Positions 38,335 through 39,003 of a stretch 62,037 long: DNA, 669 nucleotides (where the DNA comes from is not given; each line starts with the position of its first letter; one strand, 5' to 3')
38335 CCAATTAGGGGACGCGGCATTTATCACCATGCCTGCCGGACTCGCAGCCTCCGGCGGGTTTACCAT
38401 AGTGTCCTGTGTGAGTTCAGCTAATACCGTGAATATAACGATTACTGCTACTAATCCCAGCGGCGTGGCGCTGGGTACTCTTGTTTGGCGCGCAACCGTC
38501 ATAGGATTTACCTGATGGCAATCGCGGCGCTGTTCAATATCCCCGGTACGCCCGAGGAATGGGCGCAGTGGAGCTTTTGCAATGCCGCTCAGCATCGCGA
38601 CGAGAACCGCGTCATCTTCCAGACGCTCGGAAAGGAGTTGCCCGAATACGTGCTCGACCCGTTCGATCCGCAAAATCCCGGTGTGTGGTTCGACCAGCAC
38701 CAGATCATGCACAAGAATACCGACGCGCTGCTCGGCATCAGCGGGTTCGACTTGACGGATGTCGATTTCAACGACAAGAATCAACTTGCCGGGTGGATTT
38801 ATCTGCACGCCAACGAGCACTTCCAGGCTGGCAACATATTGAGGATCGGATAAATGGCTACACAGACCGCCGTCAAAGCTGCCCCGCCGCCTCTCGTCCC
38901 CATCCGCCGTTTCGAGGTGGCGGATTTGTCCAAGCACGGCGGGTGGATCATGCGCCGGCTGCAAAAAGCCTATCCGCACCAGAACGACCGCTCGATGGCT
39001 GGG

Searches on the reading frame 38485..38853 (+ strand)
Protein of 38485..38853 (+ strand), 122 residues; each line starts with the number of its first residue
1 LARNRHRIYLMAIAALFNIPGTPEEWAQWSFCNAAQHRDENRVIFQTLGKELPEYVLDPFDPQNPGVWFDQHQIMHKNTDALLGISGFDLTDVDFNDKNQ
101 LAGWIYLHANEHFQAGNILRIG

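Call 33: search_protein_families(library=pfam, proteins=[window:38485-38853:+], max_evalue=0.01)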
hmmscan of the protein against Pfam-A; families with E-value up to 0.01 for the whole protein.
window:38485-38853:+ (122 aa): 1 family
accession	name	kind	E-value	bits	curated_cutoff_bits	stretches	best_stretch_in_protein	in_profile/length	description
PF13603.12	tRNA-synt_1_2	-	0.0087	16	25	1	48-102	81-135/185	Leucyl-tRNA synthetase, editing domain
